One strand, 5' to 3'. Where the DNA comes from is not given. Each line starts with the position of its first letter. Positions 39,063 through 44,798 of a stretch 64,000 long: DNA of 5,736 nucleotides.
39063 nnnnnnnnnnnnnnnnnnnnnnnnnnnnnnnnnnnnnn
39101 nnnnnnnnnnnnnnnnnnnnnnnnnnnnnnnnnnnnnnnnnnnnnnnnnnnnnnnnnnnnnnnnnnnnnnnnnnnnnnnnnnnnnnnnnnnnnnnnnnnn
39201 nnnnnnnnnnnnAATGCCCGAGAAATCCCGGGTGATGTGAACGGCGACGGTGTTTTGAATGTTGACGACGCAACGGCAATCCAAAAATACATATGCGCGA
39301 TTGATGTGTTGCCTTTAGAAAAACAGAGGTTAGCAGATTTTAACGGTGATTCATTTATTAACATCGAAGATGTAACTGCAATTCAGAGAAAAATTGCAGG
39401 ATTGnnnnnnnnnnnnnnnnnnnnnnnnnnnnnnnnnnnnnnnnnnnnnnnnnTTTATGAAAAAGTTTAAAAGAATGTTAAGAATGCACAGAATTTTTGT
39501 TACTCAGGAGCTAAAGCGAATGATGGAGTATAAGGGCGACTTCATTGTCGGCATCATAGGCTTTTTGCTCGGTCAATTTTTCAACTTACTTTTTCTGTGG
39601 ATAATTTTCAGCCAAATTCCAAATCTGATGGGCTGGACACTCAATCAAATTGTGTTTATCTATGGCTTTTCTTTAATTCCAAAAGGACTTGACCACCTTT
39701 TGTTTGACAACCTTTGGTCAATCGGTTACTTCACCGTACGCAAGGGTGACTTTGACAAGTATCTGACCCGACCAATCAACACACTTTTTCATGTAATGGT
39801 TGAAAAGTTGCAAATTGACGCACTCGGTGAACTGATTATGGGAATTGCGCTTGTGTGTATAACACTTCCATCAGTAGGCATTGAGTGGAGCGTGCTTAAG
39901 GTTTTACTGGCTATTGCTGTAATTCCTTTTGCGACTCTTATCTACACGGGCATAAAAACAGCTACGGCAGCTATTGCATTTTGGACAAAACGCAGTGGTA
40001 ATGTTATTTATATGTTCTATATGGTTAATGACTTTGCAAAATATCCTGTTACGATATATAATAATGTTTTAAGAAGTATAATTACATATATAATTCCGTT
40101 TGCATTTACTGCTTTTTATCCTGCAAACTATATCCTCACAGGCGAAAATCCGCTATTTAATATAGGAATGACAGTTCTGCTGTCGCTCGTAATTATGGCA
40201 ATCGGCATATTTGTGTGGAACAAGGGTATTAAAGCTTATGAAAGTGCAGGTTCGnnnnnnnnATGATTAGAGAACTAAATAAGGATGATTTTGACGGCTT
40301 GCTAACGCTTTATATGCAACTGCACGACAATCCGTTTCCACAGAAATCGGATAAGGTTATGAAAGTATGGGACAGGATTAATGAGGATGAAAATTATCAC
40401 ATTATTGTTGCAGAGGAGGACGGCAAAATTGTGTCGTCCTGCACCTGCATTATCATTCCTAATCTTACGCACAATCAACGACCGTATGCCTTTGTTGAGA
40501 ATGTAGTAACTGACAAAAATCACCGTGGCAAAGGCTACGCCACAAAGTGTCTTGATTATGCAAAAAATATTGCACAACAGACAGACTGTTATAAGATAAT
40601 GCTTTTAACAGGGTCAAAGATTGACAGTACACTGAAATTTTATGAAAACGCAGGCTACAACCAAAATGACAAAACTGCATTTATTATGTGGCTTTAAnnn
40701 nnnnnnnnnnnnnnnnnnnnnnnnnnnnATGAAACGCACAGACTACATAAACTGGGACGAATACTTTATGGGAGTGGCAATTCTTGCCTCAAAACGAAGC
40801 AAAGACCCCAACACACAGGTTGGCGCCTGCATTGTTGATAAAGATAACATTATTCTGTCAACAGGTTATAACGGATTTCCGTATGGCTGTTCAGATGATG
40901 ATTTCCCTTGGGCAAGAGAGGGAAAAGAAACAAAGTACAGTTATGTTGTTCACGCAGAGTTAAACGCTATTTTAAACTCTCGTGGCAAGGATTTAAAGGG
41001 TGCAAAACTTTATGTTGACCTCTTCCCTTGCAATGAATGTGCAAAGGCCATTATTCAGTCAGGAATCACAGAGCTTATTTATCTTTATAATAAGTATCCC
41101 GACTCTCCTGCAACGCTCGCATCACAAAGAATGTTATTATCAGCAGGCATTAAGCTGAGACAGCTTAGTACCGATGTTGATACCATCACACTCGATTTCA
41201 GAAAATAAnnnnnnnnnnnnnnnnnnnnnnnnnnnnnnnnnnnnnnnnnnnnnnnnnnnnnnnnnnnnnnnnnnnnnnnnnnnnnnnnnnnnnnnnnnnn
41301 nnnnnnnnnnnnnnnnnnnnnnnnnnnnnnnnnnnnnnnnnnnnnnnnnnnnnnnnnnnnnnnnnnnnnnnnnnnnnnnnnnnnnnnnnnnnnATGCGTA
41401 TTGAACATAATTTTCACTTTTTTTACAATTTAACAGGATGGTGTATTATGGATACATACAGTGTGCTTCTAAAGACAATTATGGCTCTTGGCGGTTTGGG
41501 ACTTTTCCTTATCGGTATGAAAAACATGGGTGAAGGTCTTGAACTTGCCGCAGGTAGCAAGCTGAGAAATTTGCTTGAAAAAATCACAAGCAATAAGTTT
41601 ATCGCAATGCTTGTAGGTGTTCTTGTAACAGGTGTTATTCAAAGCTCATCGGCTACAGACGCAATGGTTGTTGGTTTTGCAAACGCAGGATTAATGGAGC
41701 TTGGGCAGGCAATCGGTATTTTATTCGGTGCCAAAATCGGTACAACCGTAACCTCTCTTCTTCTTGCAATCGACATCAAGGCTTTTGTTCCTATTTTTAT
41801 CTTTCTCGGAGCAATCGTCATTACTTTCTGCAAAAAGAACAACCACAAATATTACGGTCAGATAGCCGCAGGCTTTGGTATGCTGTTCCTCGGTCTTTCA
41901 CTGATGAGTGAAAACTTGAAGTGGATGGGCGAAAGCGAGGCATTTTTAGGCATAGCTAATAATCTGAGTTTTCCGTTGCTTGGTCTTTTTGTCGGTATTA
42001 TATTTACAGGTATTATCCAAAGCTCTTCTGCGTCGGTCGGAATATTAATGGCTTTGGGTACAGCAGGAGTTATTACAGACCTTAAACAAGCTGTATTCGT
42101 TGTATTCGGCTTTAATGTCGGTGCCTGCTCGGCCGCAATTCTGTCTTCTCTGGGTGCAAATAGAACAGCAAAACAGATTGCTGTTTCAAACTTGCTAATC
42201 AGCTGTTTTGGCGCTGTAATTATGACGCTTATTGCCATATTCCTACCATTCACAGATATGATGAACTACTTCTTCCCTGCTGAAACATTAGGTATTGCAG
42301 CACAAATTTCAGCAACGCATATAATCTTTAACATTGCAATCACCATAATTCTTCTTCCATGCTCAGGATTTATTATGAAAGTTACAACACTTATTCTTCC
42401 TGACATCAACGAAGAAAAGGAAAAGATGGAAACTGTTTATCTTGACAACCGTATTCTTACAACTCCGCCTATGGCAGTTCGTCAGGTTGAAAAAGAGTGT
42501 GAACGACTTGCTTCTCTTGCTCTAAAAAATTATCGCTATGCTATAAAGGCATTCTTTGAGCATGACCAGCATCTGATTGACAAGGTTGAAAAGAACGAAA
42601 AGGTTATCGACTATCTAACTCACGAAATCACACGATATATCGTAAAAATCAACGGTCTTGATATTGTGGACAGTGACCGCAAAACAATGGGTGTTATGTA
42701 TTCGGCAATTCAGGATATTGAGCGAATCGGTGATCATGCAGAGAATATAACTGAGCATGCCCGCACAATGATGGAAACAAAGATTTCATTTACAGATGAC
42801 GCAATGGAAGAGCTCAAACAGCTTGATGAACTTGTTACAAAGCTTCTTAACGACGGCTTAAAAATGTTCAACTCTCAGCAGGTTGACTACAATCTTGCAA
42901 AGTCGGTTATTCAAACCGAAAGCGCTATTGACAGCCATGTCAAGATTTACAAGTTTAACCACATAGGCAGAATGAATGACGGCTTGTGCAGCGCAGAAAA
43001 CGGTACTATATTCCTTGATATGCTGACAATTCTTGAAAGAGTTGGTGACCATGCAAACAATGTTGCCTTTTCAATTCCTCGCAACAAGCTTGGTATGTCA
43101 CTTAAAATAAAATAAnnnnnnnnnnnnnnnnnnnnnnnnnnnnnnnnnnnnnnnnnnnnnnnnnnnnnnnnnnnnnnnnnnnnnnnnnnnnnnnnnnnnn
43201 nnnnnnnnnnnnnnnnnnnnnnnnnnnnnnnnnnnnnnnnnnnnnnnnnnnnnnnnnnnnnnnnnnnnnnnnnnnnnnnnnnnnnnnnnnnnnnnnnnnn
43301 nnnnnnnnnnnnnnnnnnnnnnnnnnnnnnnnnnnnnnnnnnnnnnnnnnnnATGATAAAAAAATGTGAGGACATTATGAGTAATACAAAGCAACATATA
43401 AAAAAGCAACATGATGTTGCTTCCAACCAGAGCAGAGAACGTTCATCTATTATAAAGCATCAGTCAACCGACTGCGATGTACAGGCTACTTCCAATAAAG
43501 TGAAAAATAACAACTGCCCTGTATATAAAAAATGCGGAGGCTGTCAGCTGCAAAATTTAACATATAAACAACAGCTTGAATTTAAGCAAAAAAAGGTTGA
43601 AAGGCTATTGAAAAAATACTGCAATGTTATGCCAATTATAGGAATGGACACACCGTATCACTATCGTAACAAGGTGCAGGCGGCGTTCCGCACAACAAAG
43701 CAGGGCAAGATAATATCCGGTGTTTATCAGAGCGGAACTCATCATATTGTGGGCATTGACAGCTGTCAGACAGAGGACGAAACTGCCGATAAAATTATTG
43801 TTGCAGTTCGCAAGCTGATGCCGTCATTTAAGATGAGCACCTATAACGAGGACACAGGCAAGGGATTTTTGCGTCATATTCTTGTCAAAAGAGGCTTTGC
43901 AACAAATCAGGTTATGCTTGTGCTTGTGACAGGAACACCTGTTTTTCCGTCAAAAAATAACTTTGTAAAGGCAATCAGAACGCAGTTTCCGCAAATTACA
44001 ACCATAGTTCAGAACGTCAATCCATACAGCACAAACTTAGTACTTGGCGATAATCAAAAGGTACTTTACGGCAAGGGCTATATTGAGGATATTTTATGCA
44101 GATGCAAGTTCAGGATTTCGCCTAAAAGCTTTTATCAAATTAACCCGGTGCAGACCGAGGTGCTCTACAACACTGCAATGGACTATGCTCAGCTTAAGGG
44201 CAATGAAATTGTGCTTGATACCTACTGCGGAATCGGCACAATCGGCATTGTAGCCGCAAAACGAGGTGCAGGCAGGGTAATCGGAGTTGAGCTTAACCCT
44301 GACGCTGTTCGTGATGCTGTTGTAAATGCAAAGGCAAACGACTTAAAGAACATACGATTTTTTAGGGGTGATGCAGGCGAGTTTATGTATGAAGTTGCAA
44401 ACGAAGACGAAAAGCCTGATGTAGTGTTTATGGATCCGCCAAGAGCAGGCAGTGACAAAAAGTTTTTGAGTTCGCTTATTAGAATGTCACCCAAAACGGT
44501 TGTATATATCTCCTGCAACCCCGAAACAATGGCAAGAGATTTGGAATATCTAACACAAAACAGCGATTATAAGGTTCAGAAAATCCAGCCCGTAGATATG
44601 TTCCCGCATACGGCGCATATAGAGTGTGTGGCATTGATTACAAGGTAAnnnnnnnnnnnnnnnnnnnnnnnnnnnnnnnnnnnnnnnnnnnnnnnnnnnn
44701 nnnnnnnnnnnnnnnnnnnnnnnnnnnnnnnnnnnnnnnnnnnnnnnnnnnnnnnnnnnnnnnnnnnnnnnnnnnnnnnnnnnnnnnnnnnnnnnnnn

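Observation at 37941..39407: Dockerin-bearing esterase with a starch-binding-like module: a candidate non-glycosidase amylosome component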

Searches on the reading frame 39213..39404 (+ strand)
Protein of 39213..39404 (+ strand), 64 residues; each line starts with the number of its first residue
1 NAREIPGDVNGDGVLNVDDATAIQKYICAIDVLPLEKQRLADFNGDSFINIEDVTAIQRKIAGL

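Call 83: search_solved_structures(query=window:39213-39404:+, max_evalue=1, show_alignments=0)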
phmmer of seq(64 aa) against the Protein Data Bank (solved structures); distinct sequences matched with E-value up to 1: 35.
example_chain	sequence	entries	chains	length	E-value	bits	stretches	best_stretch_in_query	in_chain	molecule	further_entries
9qfa_A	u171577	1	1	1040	2.5e-07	34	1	7-62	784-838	Ruminococcus bromii Amy12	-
4fl4_A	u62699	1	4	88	8e-07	32.5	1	6-61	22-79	Glycoside hydrolase family 9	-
4dh2_B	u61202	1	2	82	8.9e-07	32.3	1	4-59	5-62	Dockerin type 1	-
6kge_D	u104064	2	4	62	1e-06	32.2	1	4-62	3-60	And cellulose-binding endoglucanase family 9 CelL ortholog dockerin domain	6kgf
9qf9_A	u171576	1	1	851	2.5e-06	30.9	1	4-61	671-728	Ruminococcus bromii Amy16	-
1daq_A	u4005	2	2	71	6.4e-06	29.6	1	4-61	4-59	ENDOGLUCANASE SS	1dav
6kgc_B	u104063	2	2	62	7.3e-06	29.4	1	4-62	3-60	And cellulose-binding endoglucanase family 9 CelL ortholog dockerin domain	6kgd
2mte_A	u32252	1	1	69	9.3e-06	29.1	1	4-60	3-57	Cellulose 1,4-beta-cellobiosidase (reducing end) CelS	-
4cj0_A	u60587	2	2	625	1.3e-05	28.7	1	5-60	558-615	ENDOGLUCANASE D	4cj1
1clc_A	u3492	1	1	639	1.3e-05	28.6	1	5-60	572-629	ENDOGLUCANASE CELD; EC: 3.2.1.4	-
6kg9_A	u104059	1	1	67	1.4e-05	28.6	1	4-62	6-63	And cellulose-binding endoglucanase family 9 CelL ortholog dockerin domain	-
4uyp_B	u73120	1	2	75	3.6e-05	27.3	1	5-61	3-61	Cellulosomal scaffoldin adaptor protein B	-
2y3n_B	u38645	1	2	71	9.3e-05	26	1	5-23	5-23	CELLULOSOMAL FAMILY-48 PROCESSIVE GLYCOSIDE HYDROLASE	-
5nrm_B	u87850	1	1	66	0.00013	25.5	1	6-61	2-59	DocCel5: Type I dockerin repeat domain from A. cellulolyticus family 5 endoglucanase WP_01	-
5nrk_B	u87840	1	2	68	0.00014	25.4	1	6-60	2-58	DocCel5: Type I dockerin repeat domain from A. cellulolyticus family 5 endoglucanase WP_01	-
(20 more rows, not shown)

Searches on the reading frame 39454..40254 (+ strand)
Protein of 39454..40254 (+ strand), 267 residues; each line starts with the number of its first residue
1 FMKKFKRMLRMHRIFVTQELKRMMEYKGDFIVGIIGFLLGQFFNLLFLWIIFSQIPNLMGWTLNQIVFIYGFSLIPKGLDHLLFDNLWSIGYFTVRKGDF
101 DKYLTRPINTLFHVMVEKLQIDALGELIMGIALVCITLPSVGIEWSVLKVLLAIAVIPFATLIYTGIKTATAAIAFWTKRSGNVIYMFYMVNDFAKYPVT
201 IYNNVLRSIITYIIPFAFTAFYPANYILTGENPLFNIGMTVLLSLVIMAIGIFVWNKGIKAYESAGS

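Call 3: search_protein_families(library=pfam, proteins=[window:39454-40254:+], max_evalue=1)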
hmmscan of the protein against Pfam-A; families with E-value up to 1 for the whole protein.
window:39454-40254:+ (267 aa): 1 family
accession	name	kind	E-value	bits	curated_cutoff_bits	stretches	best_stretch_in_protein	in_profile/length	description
PF06182.17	ABC2_membrane_6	-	1.4e-63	215.2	22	1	41-266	4-229/229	ABC-2 family transporter protein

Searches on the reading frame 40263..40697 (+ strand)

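Call 18: search_protein_families(library=pfam, proteins=[window:40263-40697:+], max_evalue=0.00001)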
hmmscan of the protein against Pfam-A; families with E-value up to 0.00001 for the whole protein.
window:40263-40697:+ (144 aa): 4 families
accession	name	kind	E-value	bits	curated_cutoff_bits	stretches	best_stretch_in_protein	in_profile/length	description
PF00583.31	Acetyltransf_1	-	3.1e-17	63.3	20.7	1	14-132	5-116/116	Acetyltransferase (GNAT) family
PF13508.13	Acetyltransf_7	-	1.1e-12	48.6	27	1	44-133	2-83/84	Acetyltransferase (GNAT) domain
PF13527.13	Acetyltransf_9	-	6.7e-12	46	25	1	2-133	2-125/127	Acetyltransferase (GNAT) domain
PF13673.13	Acetyltransf_10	-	4.5e-06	27.1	23.6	1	38-136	25-111/128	Acetyltransferase (GNAT) domain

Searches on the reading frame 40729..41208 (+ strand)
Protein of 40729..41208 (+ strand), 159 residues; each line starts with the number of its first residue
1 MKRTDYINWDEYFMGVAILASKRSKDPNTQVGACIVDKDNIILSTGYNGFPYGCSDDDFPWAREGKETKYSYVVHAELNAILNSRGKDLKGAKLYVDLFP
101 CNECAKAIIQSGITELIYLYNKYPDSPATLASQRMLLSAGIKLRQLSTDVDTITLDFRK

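Call 18: search_protein_families(library=pfam, proteins=[window:40729-41208:+], max_evalue=0.00001)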
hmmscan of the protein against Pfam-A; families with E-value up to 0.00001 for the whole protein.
window:40729-41208:+ (159 aa): 2 families
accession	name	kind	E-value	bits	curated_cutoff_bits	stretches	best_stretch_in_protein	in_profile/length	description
PF00383.29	dCMP_cyt_deam_1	-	3.4e-26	91.6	25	1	8-119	2-101/102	Cytidine and deoxycytidylate deaminase zinc-binding region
PF14437.12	MafB19-deam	-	2.4e-16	60.4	27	1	7-121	1-102/142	MafB19-like deaminase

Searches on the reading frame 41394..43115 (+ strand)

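Call 18: search_protein_families(library=pfam, proteins=[window:41394-43115:+], max_evalue=0.00001)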
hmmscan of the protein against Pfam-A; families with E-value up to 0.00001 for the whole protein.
window:41394-43115:+ (573 aa): 2 families
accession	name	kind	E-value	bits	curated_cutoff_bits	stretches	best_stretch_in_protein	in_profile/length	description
PF02690.20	Na_Pi_cotrans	-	4.9e-56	189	29.1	2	37-172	1-136/137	Na+/Pi-cotransporter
PF01895.24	PhoU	-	3.1e-23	82.4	23.5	2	371-454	3-87/89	PhoU domain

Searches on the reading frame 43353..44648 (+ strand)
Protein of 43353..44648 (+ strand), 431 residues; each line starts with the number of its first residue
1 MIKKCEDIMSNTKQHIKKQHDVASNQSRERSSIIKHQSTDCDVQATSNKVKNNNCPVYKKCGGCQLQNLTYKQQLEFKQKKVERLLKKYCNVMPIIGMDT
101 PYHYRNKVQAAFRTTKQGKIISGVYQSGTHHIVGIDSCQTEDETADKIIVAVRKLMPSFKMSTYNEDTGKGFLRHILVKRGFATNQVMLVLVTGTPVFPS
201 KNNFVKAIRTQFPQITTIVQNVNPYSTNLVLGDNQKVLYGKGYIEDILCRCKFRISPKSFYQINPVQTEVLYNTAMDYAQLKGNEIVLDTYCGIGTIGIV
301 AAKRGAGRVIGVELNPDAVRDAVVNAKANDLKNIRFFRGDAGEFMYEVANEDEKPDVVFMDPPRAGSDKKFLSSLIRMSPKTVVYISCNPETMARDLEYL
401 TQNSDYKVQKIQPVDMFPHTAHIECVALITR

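Call 18: search_protein_families(library=pfam, proteins=[window:43353-44648:+], max_evalue=0.00001)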
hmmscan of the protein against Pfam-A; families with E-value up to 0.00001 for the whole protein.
window:43353-44648:+ (431 aa): 8 families
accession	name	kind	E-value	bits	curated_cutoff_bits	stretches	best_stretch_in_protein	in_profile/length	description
PF05958.17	tRNA_U5-meth_tr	-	2.2e-25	89.9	23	1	70-430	1-355/357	tRNA (Uracil-5-)-methyltransferase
PF03602.21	Cons_hypoth95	-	7.4e-16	58.8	24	1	271-403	32-168/182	Conserved hypothetical protein 95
PF13847.12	Methyltransf_31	-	2.2e-13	50.5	27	1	282-407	2-129/145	Methyltransferase domain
PF02475.24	TRM5-TYW2_MTfase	-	2e-10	41.3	28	1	280-391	33-141/164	TRM5/TYW2 methyltransferase domain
PF13649.12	Methyltransf_25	-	2.1e-08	35.1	27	1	287-360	1-70/97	Methyltransferase domain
PF09445.16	Methyltransf_15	-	2.7e-07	30.7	22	1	285-368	2-85/165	RNA cap guanine-N2 methyltransferase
PF06325.19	PrmA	-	4.6e-07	30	22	1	280-336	158-213/296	Ribosomal protein L11 methyltransferase (PrmA)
PF05175.20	MTS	-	6.1e-07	29.7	23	1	284-366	32-111/170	Methyltransferase small domain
